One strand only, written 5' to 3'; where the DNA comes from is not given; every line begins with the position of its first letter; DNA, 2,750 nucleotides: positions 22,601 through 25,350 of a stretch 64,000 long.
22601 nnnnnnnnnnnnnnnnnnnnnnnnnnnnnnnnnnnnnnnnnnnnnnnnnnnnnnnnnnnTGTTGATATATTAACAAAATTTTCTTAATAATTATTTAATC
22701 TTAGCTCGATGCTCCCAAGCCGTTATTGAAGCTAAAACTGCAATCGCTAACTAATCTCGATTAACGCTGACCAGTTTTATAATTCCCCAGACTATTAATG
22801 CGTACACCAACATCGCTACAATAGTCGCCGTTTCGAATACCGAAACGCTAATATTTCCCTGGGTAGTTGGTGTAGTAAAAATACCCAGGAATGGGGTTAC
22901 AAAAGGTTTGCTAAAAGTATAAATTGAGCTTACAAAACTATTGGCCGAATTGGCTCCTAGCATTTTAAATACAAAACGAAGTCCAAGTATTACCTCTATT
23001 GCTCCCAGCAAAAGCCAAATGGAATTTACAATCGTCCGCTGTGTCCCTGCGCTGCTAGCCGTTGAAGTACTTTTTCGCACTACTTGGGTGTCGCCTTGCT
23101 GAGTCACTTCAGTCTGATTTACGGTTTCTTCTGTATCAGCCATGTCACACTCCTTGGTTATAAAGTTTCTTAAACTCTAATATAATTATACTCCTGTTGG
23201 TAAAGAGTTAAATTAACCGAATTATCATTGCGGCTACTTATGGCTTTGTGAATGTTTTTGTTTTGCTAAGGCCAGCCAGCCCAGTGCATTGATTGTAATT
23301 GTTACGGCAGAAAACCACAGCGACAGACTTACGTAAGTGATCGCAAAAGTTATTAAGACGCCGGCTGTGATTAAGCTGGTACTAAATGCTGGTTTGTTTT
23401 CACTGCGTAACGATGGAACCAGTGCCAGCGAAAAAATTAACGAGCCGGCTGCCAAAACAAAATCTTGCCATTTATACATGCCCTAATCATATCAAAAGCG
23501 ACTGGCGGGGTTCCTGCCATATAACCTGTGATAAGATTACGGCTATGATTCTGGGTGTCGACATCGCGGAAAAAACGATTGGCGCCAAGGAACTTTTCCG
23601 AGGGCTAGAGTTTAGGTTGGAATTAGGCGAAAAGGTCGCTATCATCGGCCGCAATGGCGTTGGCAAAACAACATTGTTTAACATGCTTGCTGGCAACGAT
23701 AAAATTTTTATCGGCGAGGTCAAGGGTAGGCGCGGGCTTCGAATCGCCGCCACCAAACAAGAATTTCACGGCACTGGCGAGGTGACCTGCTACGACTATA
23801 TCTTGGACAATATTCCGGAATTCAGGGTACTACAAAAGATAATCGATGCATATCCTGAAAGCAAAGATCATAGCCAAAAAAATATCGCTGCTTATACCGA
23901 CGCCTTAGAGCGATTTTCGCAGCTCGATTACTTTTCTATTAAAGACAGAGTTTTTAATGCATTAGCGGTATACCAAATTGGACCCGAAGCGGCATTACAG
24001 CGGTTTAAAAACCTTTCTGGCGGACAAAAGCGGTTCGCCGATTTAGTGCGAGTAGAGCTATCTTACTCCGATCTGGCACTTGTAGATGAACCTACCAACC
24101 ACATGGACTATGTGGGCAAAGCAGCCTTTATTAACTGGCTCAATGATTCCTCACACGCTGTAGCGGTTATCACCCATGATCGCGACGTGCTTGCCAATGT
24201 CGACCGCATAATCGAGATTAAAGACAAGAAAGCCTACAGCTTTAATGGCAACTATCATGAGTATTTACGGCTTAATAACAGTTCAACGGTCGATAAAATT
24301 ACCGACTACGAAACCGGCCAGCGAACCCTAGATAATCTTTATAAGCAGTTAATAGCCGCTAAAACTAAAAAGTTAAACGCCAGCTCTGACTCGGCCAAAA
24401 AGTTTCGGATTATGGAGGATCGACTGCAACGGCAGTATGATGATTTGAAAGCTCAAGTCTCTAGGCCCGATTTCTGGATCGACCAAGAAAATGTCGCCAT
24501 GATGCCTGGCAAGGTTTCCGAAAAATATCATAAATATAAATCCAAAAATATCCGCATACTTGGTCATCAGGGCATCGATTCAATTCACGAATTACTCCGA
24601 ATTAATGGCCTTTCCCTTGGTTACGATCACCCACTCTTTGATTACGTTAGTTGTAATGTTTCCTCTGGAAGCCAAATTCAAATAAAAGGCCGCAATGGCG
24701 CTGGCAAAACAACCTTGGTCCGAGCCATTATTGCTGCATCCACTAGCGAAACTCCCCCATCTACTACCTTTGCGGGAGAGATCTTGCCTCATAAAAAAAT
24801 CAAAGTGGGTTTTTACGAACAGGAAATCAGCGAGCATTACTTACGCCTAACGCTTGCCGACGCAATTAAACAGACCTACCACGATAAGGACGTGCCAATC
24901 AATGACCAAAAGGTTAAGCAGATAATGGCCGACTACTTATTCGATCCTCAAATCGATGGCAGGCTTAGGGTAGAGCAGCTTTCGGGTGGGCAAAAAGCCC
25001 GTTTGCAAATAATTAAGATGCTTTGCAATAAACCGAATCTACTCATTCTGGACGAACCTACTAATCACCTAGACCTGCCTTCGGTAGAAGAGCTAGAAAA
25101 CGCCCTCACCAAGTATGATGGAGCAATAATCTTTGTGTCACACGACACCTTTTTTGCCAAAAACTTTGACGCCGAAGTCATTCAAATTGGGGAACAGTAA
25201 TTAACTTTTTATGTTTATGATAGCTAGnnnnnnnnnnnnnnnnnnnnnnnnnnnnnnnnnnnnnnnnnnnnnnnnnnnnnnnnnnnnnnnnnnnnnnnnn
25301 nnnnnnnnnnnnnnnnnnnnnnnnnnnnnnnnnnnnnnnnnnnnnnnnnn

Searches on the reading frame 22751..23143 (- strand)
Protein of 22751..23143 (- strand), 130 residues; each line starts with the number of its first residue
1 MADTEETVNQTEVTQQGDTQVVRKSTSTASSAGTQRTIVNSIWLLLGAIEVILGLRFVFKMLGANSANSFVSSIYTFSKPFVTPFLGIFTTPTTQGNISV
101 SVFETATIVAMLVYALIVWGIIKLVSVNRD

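Call 39: search_protein_families(library=pfam, proteins=[window:22751-23143:-], max_evalue=0.001)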
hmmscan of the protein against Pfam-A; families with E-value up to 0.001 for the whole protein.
window:22751-23143:- (130 aa): 1 family
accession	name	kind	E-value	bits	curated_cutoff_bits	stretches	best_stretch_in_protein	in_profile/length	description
PF02325.22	YGGT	-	0.00073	20.3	27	1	45-117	3-66/70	YGGT family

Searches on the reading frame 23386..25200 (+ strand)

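Call 39: search_protein_families(library=pfam, proteins=[window:23386-25200:+], max_evalue=0.001)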
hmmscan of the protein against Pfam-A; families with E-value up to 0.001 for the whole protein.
window:23386-25200:+ (604 aa): 17 families
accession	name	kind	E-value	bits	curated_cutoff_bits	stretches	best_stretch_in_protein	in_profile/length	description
PF00005.33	ABC_tran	-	7.4e-40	137.2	25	2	420-560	3-137/137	ABC transporter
PF13304.12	AAA_21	-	1.8e-12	48.4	27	0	478-589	190-301/304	AAA domain, putative AbiEii toxin, Type IV TA system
PF02463.25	SMC_N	-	8.6e-10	38.8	40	0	431-593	27-204/220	RecF/RecN/SMC N terminal domain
PF13476.12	AAA_23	-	2.6e-09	38.4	27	1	433-547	24-139/201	AAA domain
PF01926.29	MMR_HSR1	-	1.9e-07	31.6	21.9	1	83-111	1-28/113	50S ribosome-binding GTPase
PF13555.12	AAA_29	-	1.9e-07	31.2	27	0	418-451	12-45/61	P-loop containing region of AAA domain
PF03193.22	RsgA_GTPase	-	1.3e-06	28.8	30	1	66-115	92-140/174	RsgA GTPase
PF13401.12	AAA_22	-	1.6e-06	28.9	27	0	433-574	10-108/130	AAA domain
PF00006.31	ATP-synt_ab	-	1.6e-05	25.1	29.5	0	80-131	13-67/213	ATP synthase alpha/beta family, nucleotide-binding domain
PF02367.23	TsaE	-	1.9e-05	25.1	26.6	0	425-463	18-57/128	Threonylcarbamoyl adenosine biosynthesis protein TsaE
PF05729.18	NACHT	-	3e-05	24.4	26.7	0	431-461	3-33/167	NACHT domain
PF03266.21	NTPase_1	-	5.1e-05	23.6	23.9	0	431-481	2-52/168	NTPase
PF20720.3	nSTAND3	-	9.5e-05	22.6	27.2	0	83-102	19-38/155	Novel STAND NTPase 3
PF13175.12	AAA_15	-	9.7e-05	22.6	32.1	0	71-392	11-291/374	AAA ATPase domain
PF00735.24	Septin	-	0.0004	20.2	26.2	0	432-517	8-88/280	Septin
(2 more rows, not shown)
